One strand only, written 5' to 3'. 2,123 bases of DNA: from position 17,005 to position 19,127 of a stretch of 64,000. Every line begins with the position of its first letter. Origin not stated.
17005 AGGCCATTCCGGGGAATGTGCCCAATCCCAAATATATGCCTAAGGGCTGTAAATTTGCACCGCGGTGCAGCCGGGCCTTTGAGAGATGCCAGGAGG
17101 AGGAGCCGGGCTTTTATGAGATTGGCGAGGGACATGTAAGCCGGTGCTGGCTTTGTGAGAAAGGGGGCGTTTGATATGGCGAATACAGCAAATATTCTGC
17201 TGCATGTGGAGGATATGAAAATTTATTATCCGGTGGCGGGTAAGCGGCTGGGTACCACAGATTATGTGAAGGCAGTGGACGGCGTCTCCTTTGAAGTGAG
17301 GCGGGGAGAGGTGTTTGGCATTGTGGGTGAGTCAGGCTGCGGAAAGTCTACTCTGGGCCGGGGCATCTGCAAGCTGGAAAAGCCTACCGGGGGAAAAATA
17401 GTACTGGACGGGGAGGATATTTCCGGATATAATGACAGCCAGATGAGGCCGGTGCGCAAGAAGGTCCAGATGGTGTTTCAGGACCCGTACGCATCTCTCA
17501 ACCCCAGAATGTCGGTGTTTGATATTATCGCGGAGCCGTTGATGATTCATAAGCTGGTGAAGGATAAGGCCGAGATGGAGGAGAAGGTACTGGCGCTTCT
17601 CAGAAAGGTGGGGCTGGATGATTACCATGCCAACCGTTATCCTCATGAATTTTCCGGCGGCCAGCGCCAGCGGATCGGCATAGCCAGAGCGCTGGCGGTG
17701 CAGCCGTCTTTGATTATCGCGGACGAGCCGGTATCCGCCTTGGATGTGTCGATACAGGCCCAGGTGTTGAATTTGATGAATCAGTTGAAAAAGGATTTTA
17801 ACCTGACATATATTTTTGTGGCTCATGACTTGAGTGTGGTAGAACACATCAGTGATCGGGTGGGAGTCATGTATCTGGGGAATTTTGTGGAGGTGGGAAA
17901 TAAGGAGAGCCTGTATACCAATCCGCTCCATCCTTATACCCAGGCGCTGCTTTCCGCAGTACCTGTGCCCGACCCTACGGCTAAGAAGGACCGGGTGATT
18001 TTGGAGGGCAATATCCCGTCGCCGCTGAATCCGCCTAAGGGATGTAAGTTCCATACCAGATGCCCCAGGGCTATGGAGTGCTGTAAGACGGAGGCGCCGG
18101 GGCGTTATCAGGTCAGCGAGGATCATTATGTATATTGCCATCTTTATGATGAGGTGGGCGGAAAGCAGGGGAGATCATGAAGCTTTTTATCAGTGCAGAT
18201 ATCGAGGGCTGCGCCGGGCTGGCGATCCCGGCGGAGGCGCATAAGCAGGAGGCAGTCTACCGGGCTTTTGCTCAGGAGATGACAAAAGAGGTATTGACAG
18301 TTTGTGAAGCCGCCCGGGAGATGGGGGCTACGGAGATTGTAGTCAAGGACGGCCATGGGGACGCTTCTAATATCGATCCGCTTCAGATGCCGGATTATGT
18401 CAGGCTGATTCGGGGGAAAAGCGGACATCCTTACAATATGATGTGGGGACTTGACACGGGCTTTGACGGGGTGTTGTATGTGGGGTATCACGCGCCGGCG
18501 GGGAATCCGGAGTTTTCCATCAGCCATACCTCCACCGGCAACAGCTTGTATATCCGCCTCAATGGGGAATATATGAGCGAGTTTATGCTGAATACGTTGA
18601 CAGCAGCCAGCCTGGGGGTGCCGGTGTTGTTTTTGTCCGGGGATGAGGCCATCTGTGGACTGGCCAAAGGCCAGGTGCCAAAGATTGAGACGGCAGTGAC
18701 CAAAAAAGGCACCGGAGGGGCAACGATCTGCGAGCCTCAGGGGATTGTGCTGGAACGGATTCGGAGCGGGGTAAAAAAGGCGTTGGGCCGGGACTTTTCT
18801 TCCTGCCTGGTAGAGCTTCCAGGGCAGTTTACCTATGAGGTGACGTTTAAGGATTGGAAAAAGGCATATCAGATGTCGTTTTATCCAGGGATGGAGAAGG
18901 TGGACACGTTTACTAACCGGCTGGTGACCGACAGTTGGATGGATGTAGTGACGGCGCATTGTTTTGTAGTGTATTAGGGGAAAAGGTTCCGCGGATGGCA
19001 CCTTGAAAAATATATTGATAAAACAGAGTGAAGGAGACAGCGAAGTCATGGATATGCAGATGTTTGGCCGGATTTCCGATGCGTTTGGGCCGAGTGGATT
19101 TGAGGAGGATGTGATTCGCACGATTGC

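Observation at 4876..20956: Locus that looks dedicated to uptake and degradation of D-amino-acid-containing (muropeptide-type) peptides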

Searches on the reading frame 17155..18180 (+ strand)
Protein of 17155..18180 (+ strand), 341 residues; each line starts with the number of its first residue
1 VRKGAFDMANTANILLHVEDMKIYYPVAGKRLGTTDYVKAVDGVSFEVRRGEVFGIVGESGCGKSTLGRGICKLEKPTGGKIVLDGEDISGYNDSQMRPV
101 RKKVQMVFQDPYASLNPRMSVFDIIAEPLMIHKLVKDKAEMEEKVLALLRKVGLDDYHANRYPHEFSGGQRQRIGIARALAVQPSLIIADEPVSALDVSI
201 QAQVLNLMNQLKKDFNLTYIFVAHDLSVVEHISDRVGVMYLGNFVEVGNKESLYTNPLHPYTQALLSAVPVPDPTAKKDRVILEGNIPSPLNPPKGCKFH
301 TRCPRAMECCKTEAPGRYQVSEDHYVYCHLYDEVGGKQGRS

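Call 3: search_protein_families(library=pfam, proteins=[window:17155-18180:+])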
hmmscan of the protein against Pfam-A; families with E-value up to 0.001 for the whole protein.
window:17155-18180:+ (341 aa): 4 families
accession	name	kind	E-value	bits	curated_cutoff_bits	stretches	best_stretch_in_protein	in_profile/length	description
PF00005.33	ABC_tran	-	2.7e-36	125.6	25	1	42-193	2-136/137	ABC transporter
PF08352.17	oligo_HPY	-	8.6e-21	74.5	27.1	1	245-310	1-65/65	Oligopeptide/dipeptide transporter, C-terminal region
PF02463.25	SMC_N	-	0.00016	21.6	40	1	53-239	26-212/220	RecF/RecN/SMC N terminal domain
PF13304.12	AAA_21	-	0.00087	19.9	27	0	160-213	232-288/304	AAA domain, putative AbiEii toxin, Type IV TA system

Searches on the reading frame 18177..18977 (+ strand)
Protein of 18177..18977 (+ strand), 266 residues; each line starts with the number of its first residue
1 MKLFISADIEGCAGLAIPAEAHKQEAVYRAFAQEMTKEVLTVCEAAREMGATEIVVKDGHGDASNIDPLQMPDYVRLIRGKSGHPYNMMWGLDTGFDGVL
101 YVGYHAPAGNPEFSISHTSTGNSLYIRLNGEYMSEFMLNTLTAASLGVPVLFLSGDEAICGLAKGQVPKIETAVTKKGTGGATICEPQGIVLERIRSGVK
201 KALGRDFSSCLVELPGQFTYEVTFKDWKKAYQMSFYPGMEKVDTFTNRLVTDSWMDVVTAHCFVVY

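Call 4: search_protein_families(library=pfam, proteins=[window:18177-18977:+])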
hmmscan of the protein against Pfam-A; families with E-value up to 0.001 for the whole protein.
window:18177-18977:+ (266 aa): 1 family
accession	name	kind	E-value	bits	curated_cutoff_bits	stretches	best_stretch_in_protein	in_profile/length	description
PF04951.18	Peptidase_M55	-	2.7e-80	270.1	25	1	1-260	1-261/264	D-aminopeptidase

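Call 5: search_protein_families(library=ncbifam, proteins=[window:18177-18977:+], max_evalue=0.01)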
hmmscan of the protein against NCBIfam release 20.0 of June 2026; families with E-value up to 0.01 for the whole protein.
window:18177-18977:+ (266 aa): 1 family
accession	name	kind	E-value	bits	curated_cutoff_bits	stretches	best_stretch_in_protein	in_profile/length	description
NF058634.1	AmiPeptDppABac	equivalog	2.5e-34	118.9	430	1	1-242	1-241/274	D-aminopeptidase DppA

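Call 21: find_homologous_proteins(query=window:18177-18977:+)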
Query window:18177-18977:+ (266 aa): 706 proteins with E <= 0.001 among 1452 candidates; the best 120 are listed.
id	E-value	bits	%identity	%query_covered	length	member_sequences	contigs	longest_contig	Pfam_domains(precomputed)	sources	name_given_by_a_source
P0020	1.2e-177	607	100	100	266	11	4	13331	PF04951.19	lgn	-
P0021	1.6e-160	551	90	100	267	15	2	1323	PF04951.19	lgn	-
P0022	2.7e-160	550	90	100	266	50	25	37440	PF04951.19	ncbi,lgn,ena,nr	ncbi:MAG: peptidase M55 [Lachnospiraceae bacterium]|nr:peptidase M55 [Lachnospiraceae bacterium]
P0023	9.4e-160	548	90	100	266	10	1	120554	PF04951.19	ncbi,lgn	-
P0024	3.2e-158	543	89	100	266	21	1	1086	PF04951.19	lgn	-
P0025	1.0e-154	532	86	100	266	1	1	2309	PF04951.19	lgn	-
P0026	6.7e-153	526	85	100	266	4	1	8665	PF04951.19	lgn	-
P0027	2.5e-152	524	87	100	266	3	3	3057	PF04951.19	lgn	-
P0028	1.2e-151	522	85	100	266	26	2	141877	PF04951.19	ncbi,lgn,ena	-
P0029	8.5e-151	519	84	100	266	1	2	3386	PF04951.19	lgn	-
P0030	8.7e-151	519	85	100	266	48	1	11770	PF04951.19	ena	-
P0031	2.2e-150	517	83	100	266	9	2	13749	PF04951.19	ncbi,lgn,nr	ncbi:MAG: M55 family metallopeptidase [Lachnospiraceae bacterium]|nr:M55 family metallopeptidase [La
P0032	2.2e-150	517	84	100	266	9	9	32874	PF04951.19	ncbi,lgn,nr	ncbi:MAG: peptidase M55 [Lachnospiraceae bacterium]|nr:peptidase M55 [Lachnospiraceae bacterium]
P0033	1.7e-149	515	84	100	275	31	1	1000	PF04951.19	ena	-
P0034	2.1e-149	514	84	100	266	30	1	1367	PF04951.19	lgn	-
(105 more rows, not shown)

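Call 23: find_related_loci(query=A1, collection=genome_contigs, flank=10000)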
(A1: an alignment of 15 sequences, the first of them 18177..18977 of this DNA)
Query A1 (266 aa) in genome_contigs; peptide patterns used: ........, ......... (x = any residue, [..] = any of these).
600 stretches matched a pattern (row limit reached: there are more); 569 encode a relative of the query (tblastn E <= 1e-3); the best 80 are kept; 80 distinct loci.
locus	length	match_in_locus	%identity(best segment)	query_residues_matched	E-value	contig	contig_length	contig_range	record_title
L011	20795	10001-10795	90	2-266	6e-167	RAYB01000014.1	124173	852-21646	Bacterium 1XD21-70 strain 1XD21-70 Scaffold11_1, whole genome shotgun sequence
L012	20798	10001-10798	87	1-266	2e-161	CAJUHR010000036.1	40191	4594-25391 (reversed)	MAG TPA_asm: uncultured Lachnospiraceae bacterium isolate MGBC129633 genome assembly, contig: MGBC129633.36, whole genom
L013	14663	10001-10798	85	1-266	3e-158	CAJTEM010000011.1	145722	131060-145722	Lachnospiraceae bacterium isolate B67_67_LP_H genome assembly, contig: MGBC000124.11, whole genome shotgun sequence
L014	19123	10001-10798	85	1-266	4e-158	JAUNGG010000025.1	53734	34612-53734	MAG: Lachnospiraceae bacterium isolate S26M_St_45 NODE_420_length_53734_cov_20.068276, whole genome shotgun sequence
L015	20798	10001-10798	85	1-266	2e-158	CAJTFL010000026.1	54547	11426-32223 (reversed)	Lachnospiraceae bacterium isolate C49_72_CC_BP genome assembly, contig: MGBC000168.26, whole genome shotgun sequence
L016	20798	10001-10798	84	1-266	3e-158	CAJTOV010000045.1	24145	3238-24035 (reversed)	MAG TPA_asm: uncultured Lachnospiraceae bacterium isolate MGBC105355 genome assembly, contig: MGBC105355.45, whole genom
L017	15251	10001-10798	85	1-266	2e-157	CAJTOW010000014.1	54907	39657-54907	MAG TPA_asm: uncultured Lachnospiraceae bacterium isolate MGBC105122 genome assembly, contig: MGBC105122.14, whole genom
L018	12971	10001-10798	84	1-266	3e-157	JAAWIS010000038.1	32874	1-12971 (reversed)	MAG: Lachnospiraceae bacterium isolate ABMPRH_190_1 SL341415_scaffold_3257, whole genome shotgun sequence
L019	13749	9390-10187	83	1-266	2e-156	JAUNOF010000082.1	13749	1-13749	MAG: Lachnospiraceae bacterium isolate S34M_St_102_sub NODE_2622_length_13749_cov_12.498540, whole genome shotgun sequen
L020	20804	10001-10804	81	1-266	7e-148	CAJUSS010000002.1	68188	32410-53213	MAG TPA_asm: uncultured Lachnospiraceae bacterium isolate MGBC165049 genome assembly, contig: MGBC165049.2, whole genome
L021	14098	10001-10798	79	1-266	1e-147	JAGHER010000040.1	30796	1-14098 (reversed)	MAG: Lachnospiraceae bacterium isolate MAG.129 k127_146481, whole genome shotgun sequence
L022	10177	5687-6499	78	1-266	5e-146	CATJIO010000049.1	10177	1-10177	MAG: uncultured Lachnospiraceae bacterium isolate iMGMC-250_1678881659 genome assembly, contig: MegahitA5_78005, whole g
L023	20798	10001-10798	74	1-266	2e-141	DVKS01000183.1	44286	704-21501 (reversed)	MAG TPA_asm: Candidatus Caccovicinus merdipullorum isolate CHK123-3438 CHK195__C258375_L44286_ERR3414590, whole genome s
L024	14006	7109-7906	74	1-266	3e-138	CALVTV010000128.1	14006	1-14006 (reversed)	MAG: uncultured Clostridia bacterium isolate E09__bin42 genome assembly, contig: E09__k127_6138219, whole genome shotgun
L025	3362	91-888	74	1-266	1e-142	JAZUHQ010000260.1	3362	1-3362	MAG: Lachnospiraceae bacterium isolate T1900045269_TH20190039.MAGScoT_cleanbin_000067 SGB_5895_k141_564297, whole genome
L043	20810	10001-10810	61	1-266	2e-108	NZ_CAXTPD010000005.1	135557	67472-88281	Lacrimispora indolis SR3 isolate CC00457 CC00457_5_NODE_5_length_135557_cov_134.916726, whole genome shotgun sequence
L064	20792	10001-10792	42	1-264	2e-68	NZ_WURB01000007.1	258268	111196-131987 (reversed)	Microvirga makkahensis strain KCTC 23863 Scaffold7, whole genome shotgun sequence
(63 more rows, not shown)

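Call 35: search_protein_families(library=pfam, proteins=[L064:5011-6213:+, L064:6332-7216:+, L064:7446-8195:+, L064:8144-8860:+, L064:8860-9576:+, L064:10791-11711:-, L064:11865-12725:+, L064:12762-13613:+, L064:13628-14737:+, L064:14745-15524:+])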
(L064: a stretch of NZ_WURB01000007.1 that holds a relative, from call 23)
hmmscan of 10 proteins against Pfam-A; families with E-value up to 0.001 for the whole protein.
L064:5011-6213:+ (400 aa): 3 families
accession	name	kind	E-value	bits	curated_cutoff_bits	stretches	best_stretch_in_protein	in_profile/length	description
PF13458.12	Peripla_BP_6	-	5e-65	220.9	31.7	1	27-363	1-331/343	Periplasmic binding protein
PF01094.35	ANF_receptor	-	2.4e-20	73.3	25.4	1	51-334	6-302/353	Receptor family ligand binding region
PF13433.12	Peripla_BP_5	-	3.3e-19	69.7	27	2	29-105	2-79/363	Periplasmic binding protein domain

L064:6332-7216:+ (294 aa): 1 family
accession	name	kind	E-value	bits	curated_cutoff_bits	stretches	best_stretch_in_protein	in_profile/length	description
PF02653.21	BPD_transp_2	-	1.2e-37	130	26.8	1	11-280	2-267/269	Branched-chain amino acid transport system / permease component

L064:7446-8195:+ (249 aa): 0 families

L064:8144-8860:+ (238 aa): 7 families
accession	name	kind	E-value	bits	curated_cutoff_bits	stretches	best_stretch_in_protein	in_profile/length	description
PF00005.33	ABC_tran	-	1.3e-27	97.5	25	1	20-164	1-135/137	ABC transporter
PF12399.14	BCA_ABC_TP_C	-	5.2e-12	45.5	25.5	1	214-238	1-25/27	Branched-chain amino acid ATP-binding cassette transporter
PF13304.12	AAA_21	-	4e-08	34.1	27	1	33-87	2-68/304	AAA domain, putative AbiEii toxin, Type IV TA system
PF13401.12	AAA_22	-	5.4e-06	27.2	27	1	32-182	7-110/130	AAA domain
PF00931.28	NB-ARC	-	9.8e-05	22.2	23.5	0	29-166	17-111/248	NB-ARC domain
PF00004.35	AAA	-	0.00064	20.6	21.2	0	35-53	3-21/131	ATPase family associated with various cellular activities (AAA)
PF13476.12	AAA_23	-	0.00093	20.3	27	0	23-51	13-40/201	AAA domain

L064:8860-9576:+ (238 aa): 5 families
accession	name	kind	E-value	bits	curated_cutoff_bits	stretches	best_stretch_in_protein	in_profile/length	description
PF00005.33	ABC_tran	-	4.4e-35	121.7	25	1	24-166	4-136/137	ABC transporter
PF13304.12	AAA_21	-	1.1e-10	42.5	27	1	34-55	2-23/304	AAA domain, putative AbiEii toxin, Type IV TA system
PF02463.25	SMC_N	-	0.0001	22.2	40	0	33-52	26-45/220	RecF/RecN/SMC N terminal domain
PF13555.12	AAA_29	-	0.00014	22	27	1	26-57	17-48/61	P-loop containing region of AAA domain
PF09818.15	ABC_ATPase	-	0.00084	18.9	23.2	0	26-52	75-100/283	P-loop domain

L064:10791-11711:- (306 aa): 2 families
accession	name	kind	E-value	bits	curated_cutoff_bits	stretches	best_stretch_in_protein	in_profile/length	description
PF00126.33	HTH_1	-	3e-17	62.8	26.6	1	3-61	1-59/60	Bacterial regulatory helix-turn-helix protein, lysR family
PF03466.25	LysR_substrate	-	1.9e-15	57.3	28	1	88-297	3-204/209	LysR substrate binding domain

L064:11865-12725:+ (286 aa): 1 family
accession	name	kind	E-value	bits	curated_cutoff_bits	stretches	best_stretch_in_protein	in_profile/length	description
PF01063.24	Aminotran_4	-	1.7e-43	149.5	28.5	1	32-254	2-223/223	Amino-transferase class IV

L064:12762-13613:+ (283 aa): 2 families
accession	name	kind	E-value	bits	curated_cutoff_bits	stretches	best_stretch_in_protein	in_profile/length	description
PF00497.25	SBP_bac_3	-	3e-16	59.8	26.4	1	74-266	22-130/132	Bacterial extracellular solute-binding proteins, family 3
PF10613.14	Lig_chan-Glu_bd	-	0.00023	21.7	30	1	108-144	76-112/115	Ligated ion channel L-glutamate- and glycine-binding site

L064:13628-14737:+ (369 aa): 1 family
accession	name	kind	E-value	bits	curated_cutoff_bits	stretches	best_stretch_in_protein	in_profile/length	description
PF00528.27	BPD_transp_1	-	1.4e-19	71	26.4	1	193-349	13-169/184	Binding-protein-dependent transport system inner membrane component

L064:14745-15524:+ (259 aa): 8 families
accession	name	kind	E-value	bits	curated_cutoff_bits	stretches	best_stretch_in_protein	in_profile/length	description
PF00005.33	ABC_tran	-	3.4e-35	122.1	25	1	31-179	1-137/137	ABC transporter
PF13304.12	AAA_21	-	4.9e-13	50.2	27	2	154-210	241-300/304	AAA domain, putative AbiEii toxin, Type IV TA system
PF02463.25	SMC_N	-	5.2e-07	29.8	40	0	149-214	135-203/220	RecF/RecN/SMC N terminal domain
PF13401.12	AAA_22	-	5.3e-06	27.2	27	1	40-207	4-122/130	AAA domain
PF03215.21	Rad17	-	7.9e-05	23.1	23.8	1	31-68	35-72/186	Rad17 P-loop domain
PF03193.22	RsgA_GTPase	-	0.00011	22.6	30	1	36-75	102-140/174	RsgA GTPase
PF00931.28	NB-ARC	-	0.00015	21.6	23.5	0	37-66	14-44/248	NB-ARC domain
PF13555.12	AAA_29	-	0.00099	19.3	27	0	35-61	16-42/61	P-loop containing region of AAA domain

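Call 36: search_protein_families(library=pfam, proteins=[L064:15549-16595:+, L064:16549-17448:+, L064:17746-18228:+, L043:11931-12662:+, L043:13692-15128:+, L043:15191-16681:-, L043:16751-17683:-, L043:17688-19016:-, L043:1137-1862:-, L064:3410-4963:-])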
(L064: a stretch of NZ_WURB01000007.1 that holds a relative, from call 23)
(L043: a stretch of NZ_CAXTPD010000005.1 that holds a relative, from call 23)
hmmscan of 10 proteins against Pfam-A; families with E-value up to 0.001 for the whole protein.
L064:15549-16595:+ (348 aa): 1 family
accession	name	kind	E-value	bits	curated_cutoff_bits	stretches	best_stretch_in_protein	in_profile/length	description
PF03576.19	Peptidase_S58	-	2.3e-117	392.3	23.9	1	22-336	1-306/307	Peptidase family S58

L064:16549-17448:+ (299 aa): 2 families
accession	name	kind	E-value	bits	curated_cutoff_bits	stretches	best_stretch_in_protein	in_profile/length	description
PF07722.19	Peptidase_C26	-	4.2e-56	190.6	20.5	1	50-269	1-219/219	Peptidase C26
PF00117.34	GATase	-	1.8e-11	44.5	22.8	1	138-276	58-179/190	Glutamine amidotransferase class-I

L064:17746-18228:+ (160 aa): 0 families

L043:11931-12662:+ (243 aa): 1 family
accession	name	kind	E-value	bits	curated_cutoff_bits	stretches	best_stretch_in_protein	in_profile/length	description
PF03591.19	AzlC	-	2.8e-35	122.2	32.1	1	22-159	1-136/137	AzlC protein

L043:13692-15128:+ (478 aa): 6 families
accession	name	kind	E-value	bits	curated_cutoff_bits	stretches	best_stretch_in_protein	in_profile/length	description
PF01189.24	Methyltr_RsmB-F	-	7.6e-52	176.3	27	1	104-312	2-199/199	16S rRNA methyltransferase RsmB/F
PF17125.10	Methyltr_RsmF_N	-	1.8e-31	108.8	34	1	10-97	1-86/86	N-terminal domain of 16S rRNA methyltransferase RsmF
PF17126.11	RsmF_methylt_CI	-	5.3e-21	74.9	27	1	358-408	9-59/61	RsmF rRNA methyltransferase first C-terminal domain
PF13636.12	Methyltranf_PUA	-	1.3e-19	70.4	27.6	1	429-476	2-49/49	RNA-binding PUA-like domain of methyltransferase RsmF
PF13847.12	Methyltransf_31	-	4.2e-06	26.9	27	1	109-241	2-113/145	Methyltransferase domain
PF01728.25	FtsJ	-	6e-05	23.5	24.1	1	109-245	20-142/181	FtsJ-like methyltransferase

L043:15191-16681:- (496 aa): 1 family
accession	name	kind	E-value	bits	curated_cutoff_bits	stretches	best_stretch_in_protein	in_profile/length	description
PF07613.16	DUF1576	-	1.5e-61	207.5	25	2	57-238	4-176/178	Protein of unknown function (DUF1576)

L043:16751-17683:- (310 aa): 1 family
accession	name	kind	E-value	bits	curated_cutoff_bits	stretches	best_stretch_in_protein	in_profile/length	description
PF00849.27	PseudoU_synth_2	-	1.5e-27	97.1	26.8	1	89-244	1-152/152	RNA pseudouridylate synthase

L043:17688-19016:- (442 aa): 4 families
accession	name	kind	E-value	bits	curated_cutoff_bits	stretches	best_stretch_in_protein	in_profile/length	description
PF00817.25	IMS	-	1.5e-39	135.7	23.2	1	28-183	1-148/148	impB/mucB/samB family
PF11799.13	IMS_C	-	3.4e-29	101.9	20.7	1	271-380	1-109/109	impB/mucB/samB family C-terminal domain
PF21999.2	IMS_HHH_1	-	1e-06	29.5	27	1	213-260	6-53/53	DNA polymerase-iota, thumb domain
PF11798.14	IMS_HHH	-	0.00081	19.9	24.4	0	195-225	1-31/32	IMS family HHH motif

L043:1137-1862:- (241 aa): 2 families
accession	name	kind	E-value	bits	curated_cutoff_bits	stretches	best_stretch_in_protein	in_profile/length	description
PF07722.19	Peptidase_C26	-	8.1e-55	186.4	20.5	1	5-215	3-219/219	Peptidase C26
PF00117.34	GATase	-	6.2e-17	62.3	22.8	1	92-222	60-179/190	Glutamine amidotransferase class-I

L064:3410-4963:- (517 aa): 1 family
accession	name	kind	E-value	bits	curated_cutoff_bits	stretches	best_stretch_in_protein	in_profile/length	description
PF01425.27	Amidase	-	2.3e-93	314.1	27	1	85-491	2-442/445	Amidase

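Call 38: search_solved_structures(query=window:18177-18977:+, show_alignments=2)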
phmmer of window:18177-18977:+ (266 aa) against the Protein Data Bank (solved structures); distinct sequences matched with E-value up to 0.001: 1.
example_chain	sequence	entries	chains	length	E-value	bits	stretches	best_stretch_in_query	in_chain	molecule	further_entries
1hi9_A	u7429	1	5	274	1.4e-19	73.9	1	1-182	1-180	DIPEPTIDE TRANSPORT PROTEIN DPPA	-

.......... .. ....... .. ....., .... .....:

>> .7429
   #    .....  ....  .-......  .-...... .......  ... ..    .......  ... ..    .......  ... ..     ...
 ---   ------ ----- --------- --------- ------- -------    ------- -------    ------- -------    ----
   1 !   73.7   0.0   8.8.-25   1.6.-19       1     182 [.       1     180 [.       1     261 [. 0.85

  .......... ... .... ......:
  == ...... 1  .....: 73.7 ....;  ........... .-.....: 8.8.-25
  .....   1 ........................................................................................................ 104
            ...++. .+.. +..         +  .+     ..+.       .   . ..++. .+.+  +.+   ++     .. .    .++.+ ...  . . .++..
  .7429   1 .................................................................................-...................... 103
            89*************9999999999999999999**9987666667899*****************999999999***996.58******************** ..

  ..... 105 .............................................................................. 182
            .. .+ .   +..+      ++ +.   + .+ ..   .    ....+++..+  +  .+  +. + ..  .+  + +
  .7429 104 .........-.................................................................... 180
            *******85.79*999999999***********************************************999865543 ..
